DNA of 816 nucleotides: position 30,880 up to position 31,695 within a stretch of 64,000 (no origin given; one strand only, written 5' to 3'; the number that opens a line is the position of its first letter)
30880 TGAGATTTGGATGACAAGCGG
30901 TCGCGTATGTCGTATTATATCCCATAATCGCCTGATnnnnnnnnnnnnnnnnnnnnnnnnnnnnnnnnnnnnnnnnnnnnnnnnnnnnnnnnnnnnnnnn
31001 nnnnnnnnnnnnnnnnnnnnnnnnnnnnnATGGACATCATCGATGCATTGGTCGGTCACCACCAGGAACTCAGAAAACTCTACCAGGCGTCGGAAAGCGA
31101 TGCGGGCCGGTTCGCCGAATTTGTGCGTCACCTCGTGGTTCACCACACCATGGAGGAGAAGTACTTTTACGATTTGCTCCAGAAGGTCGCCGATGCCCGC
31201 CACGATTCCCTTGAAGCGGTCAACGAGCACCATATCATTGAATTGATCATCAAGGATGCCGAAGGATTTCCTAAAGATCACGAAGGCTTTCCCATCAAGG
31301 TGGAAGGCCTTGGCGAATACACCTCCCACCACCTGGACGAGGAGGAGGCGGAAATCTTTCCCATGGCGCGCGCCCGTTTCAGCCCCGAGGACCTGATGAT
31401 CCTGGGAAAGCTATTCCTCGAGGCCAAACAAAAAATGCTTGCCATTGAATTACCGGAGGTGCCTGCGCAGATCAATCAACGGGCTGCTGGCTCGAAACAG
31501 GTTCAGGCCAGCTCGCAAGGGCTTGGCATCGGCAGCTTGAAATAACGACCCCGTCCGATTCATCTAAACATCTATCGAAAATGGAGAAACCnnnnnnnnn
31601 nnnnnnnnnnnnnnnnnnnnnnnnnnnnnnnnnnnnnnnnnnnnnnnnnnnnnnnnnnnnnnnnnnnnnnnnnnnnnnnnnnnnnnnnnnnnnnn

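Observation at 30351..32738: Encapsulin nanocompartment operon with a hemerythrin cargo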

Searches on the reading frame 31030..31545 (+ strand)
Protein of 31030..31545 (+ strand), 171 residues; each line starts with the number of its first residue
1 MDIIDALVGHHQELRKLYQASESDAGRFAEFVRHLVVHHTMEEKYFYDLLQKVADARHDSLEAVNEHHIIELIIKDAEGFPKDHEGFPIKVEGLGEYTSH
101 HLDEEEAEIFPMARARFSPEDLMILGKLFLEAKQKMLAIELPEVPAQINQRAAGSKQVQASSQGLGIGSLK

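Call 5: search_protein_families(library=pfam, proteins=[window:31030-31545:+], max_evalue=0.1)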
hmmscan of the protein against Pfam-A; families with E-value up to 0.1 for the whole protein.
window:31030-31545:+ (171 aa): 1 family
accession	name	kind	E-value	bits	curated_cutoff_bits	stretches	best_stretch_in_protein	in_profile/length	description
PF01814.28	Hemerythrin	-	1e-13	52.3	25.3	1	2-113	1-127/127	Hemerythrin HHE cation binding domain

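Call 6: search_protein_families(library=ncbifam, proteins=[window:31030-31545:+], max_evalue=0.1)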
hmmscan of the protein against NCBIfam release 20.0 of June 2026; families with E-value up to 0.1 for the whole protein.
window:31030-31545:+ (171 aa): 1 family
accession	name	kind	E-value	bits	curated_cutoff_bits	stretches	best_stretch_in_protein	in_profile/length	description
NF053874.1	persist_PA2171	equivalog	6.6e-10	39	190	1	3-136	3-147/157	PA2171 family ribosome-binding persister protein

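Call 23: search_solved_structures(query=window:31030-31545:+, max_evalue=1, show_alignments=2)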
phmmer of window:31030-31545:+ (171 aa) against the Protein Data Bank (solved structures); distinct sequences matched with E-value up to 1: 2.
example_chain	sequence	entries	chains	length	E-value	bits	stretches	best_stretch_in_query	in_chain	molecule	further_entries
8ga9_A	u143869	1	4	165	0.24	14.8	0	2-51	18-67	C4HR1_4r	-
8eox_D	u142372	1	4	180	0.29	14.5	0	2-52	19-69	C4HR1_4r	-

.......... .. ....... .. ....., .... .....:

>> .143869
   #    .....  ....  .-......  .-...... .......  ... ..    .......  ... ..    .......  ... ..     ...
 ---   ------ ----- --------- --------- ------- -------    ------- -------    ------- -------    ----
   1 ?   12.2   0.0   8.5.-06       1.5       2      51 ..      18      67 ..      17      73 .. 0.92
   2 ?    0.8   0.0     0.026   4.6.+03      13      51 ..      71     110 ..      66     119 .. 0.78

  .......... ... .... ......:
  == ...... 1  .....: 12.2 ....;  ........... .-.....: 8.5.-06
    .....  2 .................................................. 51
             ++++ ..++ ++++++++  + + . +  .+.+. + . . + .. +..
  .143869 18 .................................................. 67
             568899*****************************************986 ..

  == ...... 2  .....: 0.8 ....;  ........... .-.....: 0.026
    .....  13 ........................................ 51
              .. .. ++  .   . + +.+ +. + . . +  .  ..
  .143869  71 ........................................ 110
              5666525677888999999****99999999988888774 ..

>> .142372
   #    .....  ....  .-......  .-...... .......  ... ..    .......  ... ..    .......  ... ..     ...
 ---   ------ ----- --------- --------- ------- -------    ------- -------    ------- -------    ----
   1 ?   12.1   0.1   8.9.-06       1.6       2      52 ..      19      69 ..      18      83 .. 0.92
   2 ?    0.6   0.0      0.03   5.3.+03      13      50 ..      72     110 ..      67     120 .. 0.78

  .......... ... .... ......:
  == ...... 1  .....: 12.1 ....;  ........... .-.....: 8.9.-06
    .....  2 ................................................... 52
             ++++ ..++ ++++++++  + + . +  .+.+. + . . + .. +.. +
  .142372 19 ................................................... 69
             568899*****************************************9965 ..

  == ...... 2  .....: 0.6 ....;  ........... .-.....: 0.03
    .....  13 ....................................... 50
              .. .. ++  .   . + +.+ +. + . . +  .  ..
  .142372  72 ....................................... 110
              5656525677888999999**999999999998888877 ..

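Call 24: find_homologous_proteins(query=window:31030-31545:+, max_evalue=0.001)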
Query window:31030-31545:+ (171 aa): 414 proteins with E <= 0.001 among 457 candidates; the best 120 are listed.
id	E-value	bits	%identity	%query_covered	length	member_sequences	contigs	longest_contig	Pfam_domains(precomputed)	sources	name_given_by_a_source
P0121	2.0e-105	368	100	100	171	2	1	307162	PF01814.29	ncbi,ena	-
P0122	1.4e-97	342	92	100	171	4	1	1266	PF01814.29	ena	-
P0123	3.5e-95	334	89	100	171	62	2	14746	PF01814.29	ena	-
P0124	2.2e-84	299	80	100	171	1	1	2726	PF01814.29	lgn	-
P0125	5.0e-81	288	77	100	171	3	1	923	PF01814.29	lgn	-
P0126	5.8e-81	288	76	100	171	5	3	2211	PF01814.29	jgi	jgi:hypothetical protein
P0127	1.4e-80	287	77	100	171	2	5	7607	PF01814.29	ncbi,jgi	ncbi:MAG: hemerythrin domain-containing protein [Desulfobacterales bacterium]|jgi:hemerythrin superf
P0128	2.5e-80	286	78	100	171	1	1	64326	PF01814.29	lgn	-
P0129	2.2e-79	283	74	100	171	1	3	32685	PF01814.29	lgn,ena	-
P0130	2.3e-78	280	74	100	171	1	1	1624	PF01814.29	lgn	-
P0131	2.7e-78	280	75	100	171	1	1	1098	PF01814.29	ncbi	-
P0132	1.3e-77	277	74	100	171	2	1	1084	PF01814.29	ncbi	-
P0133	1.7e-77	277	75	100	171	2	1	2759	PF01814.29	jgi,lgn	jgi:hypothetical protein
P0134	1.7e-77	277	75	100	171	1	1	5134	PF01814.29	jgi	jgi:hypothetical protein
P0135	2.6e-77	276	74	100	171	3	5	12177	PF01814.29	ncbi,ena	-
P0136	6.6e-77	275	74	100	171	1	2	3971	PF01814.29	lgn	-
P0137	4.0e-76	273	74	100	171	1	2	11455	PF01814.29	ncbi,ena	-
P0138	5.3e-76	272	75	100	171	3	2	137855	PF01814.29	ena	-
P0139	1.5e-75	271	74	100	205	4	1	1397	PF01814.29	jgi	jgi:hemerythrin-like domain-containing protein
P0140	2.0e-75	270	73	100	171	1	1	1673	PF01814.29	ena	-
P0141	5.3e-75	269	73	100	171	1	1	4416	PF01814.29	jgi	jgi:hypothetical protein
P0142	1.1e-74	268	73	100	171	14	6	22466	PF01814.29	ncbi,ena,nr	ncbi:MAG: hemerythrin domain-containing protein [Desulfobacterales bacterium]|nr:hemerythrin domain-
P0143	6.4e-74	265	72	100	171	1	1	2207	PF01814.29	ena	-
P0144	2.0e-73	264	71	100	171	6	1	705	PF01814.29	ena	-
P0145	1.4e-72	261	73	100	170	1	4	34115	PF01814.29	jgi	jgi:hypothetical protein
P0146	2.8e-72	260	72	100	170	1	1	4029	PF01814.29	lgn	-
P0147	8.5e-72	258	71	100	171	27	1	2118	PF01814.29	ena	-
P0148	1.7e-71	257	70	100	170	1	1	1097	PF01814.29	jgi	jgi:hemerythrin-like domain-containing protein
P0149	2.0e-71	257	70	100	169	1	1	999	PF01814.29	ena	-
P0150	4.2e-71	256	69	100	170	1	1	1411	PF01814.29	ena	-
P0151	6.3e-71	256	69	100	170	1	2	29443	PF01814.29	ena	-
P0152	6.9e-71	255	69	100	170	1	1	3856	PF01814.29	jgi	jgi:hemerythrin-like domain-containing protein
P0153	7.9e-71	255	71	100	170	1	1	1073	PF01814.29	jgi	jgi:hemerythrin-like domain-containing protein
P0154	8.2e-71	255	70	100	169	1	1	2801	PF01814.29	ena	-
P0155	8.7e-71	255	71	100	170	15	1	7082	PF01814.29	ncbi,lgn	-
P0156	1.2e-70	255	69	100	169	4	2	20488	PF01814.29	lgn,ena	-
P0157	1.2e-70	255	71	100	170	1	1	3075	PF01814.29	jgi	jgi:hypothetical protein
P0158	1.3e-70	255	72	100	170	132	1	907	PF01814.29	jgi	jgi:hemerythrin-like domain-containing protein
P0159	1.7e-70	254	70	100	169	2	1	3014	PF01814.29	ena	-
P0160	1.8e-70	254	68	100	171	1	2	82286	PF01814.29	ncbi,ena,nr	ncbi:MAG: hemerythrin domain-containing protein [Desulfosarcinaceae bacterium]|nr:hemerythrin domain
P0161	1.8e-70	254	68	100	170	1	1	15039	PF01814.29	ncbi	-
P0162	2.4e-70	254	70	100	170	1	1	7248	PF01814.29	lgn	-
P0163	3.1e-70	253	68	100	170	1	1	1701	PF01814.29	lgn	-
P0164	3.3e-70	253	66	100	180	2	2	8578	PF01814.29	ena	-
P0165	3.5e-70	253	72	100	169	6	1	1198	PF01814.29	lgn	-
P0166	4.0e-70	253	68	100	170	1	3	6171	PF01814.29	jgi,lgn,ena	-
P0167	5.1e-70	253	71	100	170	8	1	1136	PF01814.29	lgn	-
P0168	5.3e-70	253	69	100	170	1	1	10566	PF01814.29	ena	-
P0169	7.9e-70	252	70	100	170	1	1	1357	PF01814.29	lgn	-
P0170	9.5e-70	252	70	100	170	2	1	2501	PF01814.29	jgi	jgi:hemerythrin-like domain-containing protein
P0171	1.0e-69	252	70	100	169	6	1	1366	PF01814.29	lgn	-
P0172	1.1e-69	252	68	100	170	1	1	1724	PF01814.29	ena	-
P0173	1.1e-69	252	69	100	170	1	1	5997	PF01814.29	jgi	jgi:hemerythrin-like domain-containing protein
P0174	1.1e-69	252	68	100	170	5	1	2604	PF01814.29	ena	-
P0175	1.3e-69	251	68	100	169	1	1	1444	PF01814.29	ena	-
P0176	2.7e-69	250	68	100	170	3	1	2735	PF01814.29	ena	-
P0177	3.5e-69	250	68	100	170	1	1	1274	PF01814.29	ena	-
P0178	3.6e-69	250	68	100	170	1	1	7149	PF01814.29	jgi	jgi:hemerythrin-like domain-containing protein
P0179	4.1e-69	250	68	100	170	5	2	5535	PF01814.29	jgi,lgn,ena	-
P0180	5.4e-69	249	65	100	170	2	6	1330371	PF01814.29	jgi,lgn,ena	jgi:hemerythrin-like domain-containing protein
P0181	5.8e-69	249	69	100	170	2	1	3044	PF01814.29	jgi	jgi:hemerythrin-like domain-containing protein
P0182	1.3e-68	248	69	100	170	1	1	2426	PF01814.29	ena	-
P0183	1.3e-68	248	68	100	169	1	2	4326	PF01814.29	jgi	jgi:hemerythrin-like domain-containing protein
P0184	1.8e-68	248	65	100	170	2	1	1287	PF01814.29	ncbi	-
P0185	2.2e-68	247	68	100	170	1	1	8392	PF01814.29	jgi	jgi:hemerythrin-like domain-containing protein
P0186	3.7e-68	247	66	100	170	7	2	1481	PF01814.29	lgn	-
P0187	4.0e-68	246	70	100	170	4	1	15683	PF01814.29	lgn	-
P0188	6.2e-68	246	67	100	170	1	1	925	PF01814.29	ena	-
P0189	8.4e-68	245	69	100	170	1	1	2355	PF01814.29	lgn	-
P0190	8.6e-68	245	65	100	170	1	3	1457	PF01814.29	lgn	-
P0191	1.2e-67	245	68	100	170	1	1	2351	PF01814.29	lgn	-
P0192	1.6e-67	245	72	92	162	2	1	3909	PF01814.29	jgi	jgi:hemerythrin-like domain-containing protein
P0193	2.0e-67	244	68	100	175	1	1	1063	PF01814.29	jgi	jgi:hypothetical protein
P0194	2.2e-67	244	67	100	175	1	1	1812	PF01814.29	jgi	jgi:hypothetical protein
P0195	3.1e-67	244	67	100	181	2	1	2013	PF01814.29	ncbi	-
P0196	3.2e-67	244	65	100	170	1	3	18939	PF01814.29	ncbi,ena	-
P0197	5.7e-67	243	66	100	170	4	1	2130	PF01814.29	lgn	-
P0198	5.8e-67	243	65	100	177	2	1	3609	PF01814.29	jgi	jgi:hypothetical protein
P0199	6.3e-67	243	68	100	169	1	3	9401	PF01814.29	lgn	-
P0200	1.2e-66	242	67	100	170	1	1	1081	PF01814.29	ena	-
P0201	1.3e-66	242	66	100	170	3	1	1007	PF01814.29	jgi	jgi:hypothetical protein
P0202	1.6e-66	241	68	100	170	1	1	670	PF01814.29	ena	-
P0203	2.2e-66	241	65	100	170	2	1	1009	PF01814.29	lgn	-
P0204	2.8e-66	240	65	100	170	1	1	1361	PF01814.29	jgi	jgi:hypothetical protein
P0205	3.2e-66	240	65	100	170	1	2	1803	PF01814.29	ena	-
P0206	3.7e-66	240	65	100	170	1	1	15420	PF01814.29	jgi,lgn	jgi:hemerythrin-like domain-containing protein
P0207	5.5e-66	240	65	100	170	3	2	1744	PF01814.29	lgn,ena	-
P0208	6.8e-66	239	70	93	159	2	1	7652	PF01814.29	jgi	jgi:hypothetical protein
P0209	1.7e-65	238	66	100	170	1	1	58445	PF01814.29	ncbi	-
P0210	1.9e-65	238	65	100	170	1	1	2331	PF01814.29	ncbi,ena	-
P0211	3.0e-65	237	74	87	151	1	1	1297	PF01814.29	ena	-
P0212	3.2e-65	237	65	100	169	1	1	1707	PF01814.29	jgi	jgi:hemerythrin-like domain-containing protein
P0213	3.3e-65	237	63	100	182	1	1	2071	PF01814.29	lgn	-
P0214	6.5e-65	236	64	100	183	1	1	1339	PF01814.29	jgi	jgi:hypothetical protein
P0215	7.6e-65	236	64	100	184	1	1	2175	PF01814.29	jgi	jgi:hypothetical protein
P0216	2.9e-64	234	65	100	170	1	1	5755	PF01814.29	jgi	jgi:hemerythrin-like domain-containing protein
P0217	3.1e-64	234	66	100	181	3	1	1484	PF01814.29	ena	-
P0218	3.7e-64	234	64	100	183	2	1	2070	PF01814.29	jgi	jgi:hemerythrin-like domain-containing protein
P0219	4.1e-64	233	69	100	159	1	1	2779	PF01814.29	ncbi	-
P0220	4.9e-64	233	62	100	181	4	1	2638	PF01814.29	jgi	jgi:hypothetical protein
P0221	5.1e-64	233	64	100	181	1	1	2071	PF01814.29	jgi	jgi:hypothetical protein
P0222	6.5e-64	233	62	100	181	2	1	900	PF01814.29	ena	-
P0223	6.6e-64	233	63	99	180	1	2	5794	PF01814.29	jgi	-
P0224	7.1e-64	233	66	100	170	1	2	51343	PF01814.29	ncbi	-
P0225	7.2e-64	233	67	100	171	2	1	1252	PF01814.29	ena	-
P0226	7.4e-64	233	64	100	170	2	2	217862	PF01814.29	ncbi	-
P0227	7.6e-64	233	66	100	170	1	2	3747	PF01814.29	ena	-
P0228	1.4e-63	232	64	100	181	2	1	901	PF01814.29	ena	-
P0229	1.5e-63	232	64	100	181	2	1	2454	PF01814.29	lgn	-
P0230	2.0e-63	231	63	100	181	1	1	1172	PF01814.29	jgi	jgi:hypothetical protein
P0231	2.4e-63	231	65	100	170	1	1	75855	PF01814.29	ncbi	-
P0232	2.4e-63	231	65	100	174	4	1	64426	PF01814.29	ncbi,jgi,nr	ncbi:MAG: hemerythrin domain-containing protein [Deltaproteobacteria bacterium]|jgi:hemerythrin-like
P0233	3.0e-63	231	62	100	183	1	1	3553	PF01814.29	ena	-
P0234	3.0e-63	231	63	100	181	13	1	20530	PF01814.29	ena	-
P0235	3.4e-63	230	65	100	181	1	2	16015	PF01814.29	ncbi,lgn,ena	-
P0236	3.7e-63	230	62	100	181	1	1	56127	PF01814.29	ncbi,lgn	-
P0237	4.0e-63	230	61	100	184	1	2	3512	PF01814.29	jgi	jgi:hypothetical protein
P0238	4.7e-63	230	63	100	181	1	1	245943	PF01814.29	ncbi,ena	-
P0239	4.9e-63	230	64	100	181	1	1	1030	PF01814.29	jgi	jgi:hypothetical protein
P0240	5.3e-63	230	64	99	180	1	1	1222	PF01814.29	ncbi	-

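Call 25: find_encoding_contigs(protein=P0121, flank=3000, max_places=3)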
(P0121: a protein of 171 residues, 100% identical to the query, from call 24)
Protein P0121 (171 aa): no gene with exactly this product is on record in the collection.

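Call 33: predict_structure(alignment_id=A2)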
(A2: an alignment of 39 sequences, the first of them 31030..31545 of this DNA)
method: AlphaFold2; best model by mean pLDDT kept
length: 171 residues; sequences in the alignment: 39
mean_pLDDT: 86.0   pTM: 0.77
mean pLDDT of the five models: 86.0, 84.8, 80.4, 78.4, 74.5
residues with pLDDT >= 90: 108; 70-90: 36; 50-70: 11; < 50: 16
segments of 3 or more residues with pLDDT < 50: 156-171
pLDDT, mean of each block of 10 residues (from residue 1): 98 97 89 95 97 93 92 81 66 89 97 96 99 95 85 58 41 34
secondary structure, 60 per line:
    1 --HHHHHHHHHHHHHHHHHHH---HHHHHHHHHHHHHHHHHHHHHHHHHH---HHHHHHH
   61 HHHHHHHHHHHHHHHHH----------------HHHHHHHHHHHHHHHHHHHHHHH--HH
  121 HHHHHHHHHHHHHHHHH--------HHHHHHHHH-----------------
elements in order: H3-21 H25-50 H54-77 H94-116 H119-137 H146-154

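Call 37: fold_search(model_id=the predicted structure, library=pdb)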
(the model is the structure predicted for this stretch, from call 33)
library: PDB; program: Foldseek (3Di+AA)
matches with E <= 10: 120; with E <= 0.001: 0
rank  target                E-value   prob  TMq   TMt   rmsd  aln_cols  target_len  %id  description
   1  6q09                  8.0e-03  1.00  0.66  0.69   6.8       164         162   15  Crystal structure of iron-bound Hemerythrin HHE cation binding domain-containing protein: Rv2633c homolog from Mycobacte (released 2020-01-22)
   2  3v5x_A                3.1e-01  0.92  0.42  0.46   7.0       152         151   20  Structure of FBXL5 hemerythrin domain, C2 cell (released 2012-01-25)
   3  3v5z_B                3.6e-01  0.92  0.43  0.46   6.9       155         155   19  Structure of FBXL5 hemerythrin domain, C2 cell, grown anaerobically (released 2012-01-25)
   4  3v5y_A                3.7e-01  0.91  0.42  0.46   6.7       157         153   18  Structure of FBXL5 hemerythrin domain, P2(1) cell (released 2012-01-25)
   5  2p0n_B                3.9e-01  0.98  0.51  0.55   6.5       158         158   16  NMB1532 protein from Neisseria meningitidis, unknown function (released 2007-03-27)
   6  3v5y_D                3.9e-01  0.87  0.40  0.45   6.8       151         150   19  Structure of FBXL5 hemerythrin domain, P2(1) cell (released 2012-01-25)
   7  3u9j_A                4.3e-01  0.91  0.45  0.48   6.8       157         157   18  Crystal structure of oxidized human FBXL5 hemerythrin like domain (released 2012-02-22)
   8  3v5y_B                6.2e-01  0.91  0.46  0.52   5.1       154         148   18  Structure of FBXL5 hemerythrin domain, P2(1) cell (released 2012-01-25)
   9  3v5z_A                7.5e-01  0.72  0.39  0.42   7.6       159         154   17  Structure of FBXL5 hemerythrin domain, C2 cell, grown anaerobically (released 2012-01-25)
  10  3jrt                  1.5e+00  0.25  0.31  0.32   9.8       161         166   16  Structure from the mobile metagenome of V. paracholerae: Integron cassette protein Vpc_cass2 (released 2009-09-22)
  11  7ocy_A                1.5e+00  0.06  0.16  0.06  22.8       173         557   11  Enterococcus faecalis EfrCD in complex with a nanobody (released 2022-05-18)
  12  6twn_B                1.8e+00  0.35  0.40  0.24  18.9       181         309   14  Crystal structure of Talin1 R7R8 in complex with CDK1 (206-223) (released 2021-05-12)
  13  8val_E                1.8e+00  0.08  0.18  0.12  14.5       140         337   14  Structure of the E. coli clamp loader bound to the beta clamp in a Open-DNAp/t conformation (released 2024-03-27)
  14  8x2q                  2.3e+00  0.08  0.15  0.23  21.2       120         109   14  The Crystal Structure of APC from Biortus. (released 2023-11-22)
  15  7c5d_B                2.3e+00  0.06  0.18  0.16  16.7       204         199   13  Crystal structure of TRF2 TRFH domain in complex with a MCPH1 peptide (released 2020-10-21)
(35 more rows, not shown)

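Call 49: search_protein_representatives(alignment_id=A2)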
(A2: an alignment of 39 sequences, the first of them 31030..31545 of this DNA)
Query: 39 sequences, 172 profile positions. Proteins with E-value up to 0.001 (for the whole library): 4841; up to 1e-10: 621; up to 1e-30: 10. The best 150 are listed.
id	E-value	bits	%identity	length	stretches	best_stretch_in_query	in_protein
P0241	2.6e-62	226.0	-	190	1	1-171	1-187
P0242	6.8e-58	211.6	-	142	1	1-142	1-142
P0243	4.6e-55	202.4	-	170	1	1-171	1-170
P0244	6.3e-55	201.9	-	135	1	1-105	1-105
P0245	1.9e-53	197.1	-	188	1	1-171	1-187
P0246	1.3e-44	168.4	-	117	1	56-172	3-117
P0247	7.9e-44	165.8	-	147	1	1-95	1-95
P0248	6.1e-40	153.1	-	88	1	1-84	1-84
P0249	5.1e-37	143.6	-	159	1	1-82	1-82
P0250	1.5e-31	125.8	-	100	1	1-78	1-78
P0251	2.6e-29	118.5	-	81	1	91-171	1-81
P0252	4.6e-28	114.5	-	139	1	1-137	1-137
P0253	2.2e-26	109.0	-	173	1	2-138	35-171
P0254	4.8e-26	107.9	-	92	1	41-102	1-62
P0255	3.2e-25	105.2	-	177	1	2-134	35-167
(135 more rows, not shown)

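Call 58: list_cluster_members(proteins=[window:31030-31545:+, window:31592-32410:+, window:32493-32738:+])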
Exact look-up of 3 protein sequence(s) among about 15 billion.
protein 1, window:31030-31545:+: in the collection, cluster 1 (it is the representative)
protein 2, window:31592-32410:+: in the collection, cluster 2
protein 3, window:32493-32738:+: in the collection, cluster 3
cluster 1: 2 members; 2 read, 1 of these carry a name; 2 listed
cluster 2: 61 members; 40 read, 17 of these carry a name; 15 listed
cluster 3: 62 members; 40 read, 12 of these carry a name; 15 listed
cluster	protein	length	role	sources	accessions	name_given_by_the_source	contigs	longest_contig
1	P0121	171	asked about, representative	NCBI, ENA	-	-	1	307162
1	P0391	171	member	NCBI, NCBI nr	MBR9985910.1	MAG: hemerythrin domain-containing protein [Desulfosarcina sp.] | hemerythrin domain-containing protein [Desulfosarcina sp.]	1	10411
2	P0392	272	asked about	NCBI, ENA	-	-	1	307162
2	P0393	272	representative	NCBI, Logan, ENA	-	-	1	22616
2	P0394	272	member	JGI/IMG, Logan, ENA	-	uncharacterized linocin/CFP29 family protein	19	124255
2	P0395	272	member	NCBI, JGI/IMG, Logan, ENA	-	uncharacterized linocin/CFP29 family protein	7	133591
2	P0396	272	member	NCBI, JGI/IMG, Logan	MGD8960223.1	MAG: family 1 encapsulin nanocompartment shell protein [Desulfobacteraceae bacterium] | uncharacterized linocin/CFP29 family protein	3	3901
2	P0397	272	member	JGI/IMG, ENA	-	uncharacterized linocin/CFP29 family protein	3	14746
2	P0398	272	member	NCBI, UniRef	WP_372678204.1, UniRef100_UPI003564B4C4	family 1 encapsulin nanocompartment shell protein [Desulfosarcina sp.] | family 1 encapsulin nanocompartment shell protein n=1 Tax=Desulfosarcina sp. ...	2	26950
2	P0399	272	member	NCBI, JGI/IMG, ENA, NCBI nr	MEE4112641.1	MAG: family 1 encapsulin nanocompartment shell protein [Desulfobacteraceae bacterium] | uncharacterized linocin/CFP29 family protein | family 1 encapsulin nanocompartment shell protein [Desulfobacteraceae bacterium]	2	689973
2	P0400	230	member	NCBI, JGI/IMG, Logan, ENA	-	uncharacterized linocin/CFP29 family protein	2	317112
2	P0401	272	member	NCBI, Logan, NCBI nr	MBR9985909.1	MAG: bacteriocin family protein [Desulfosarcina sp.] | bacteriocin family protein [Desulfosarcina sp.]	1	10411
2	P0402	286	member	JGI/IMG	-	uncharacterized linocin/CFP29 family protein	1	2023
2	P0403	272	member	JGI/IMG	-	uncharacterized linocin/CFP29 family protein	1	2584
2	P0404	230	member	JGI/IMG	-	uncharacterized linocin/CFP29 family protein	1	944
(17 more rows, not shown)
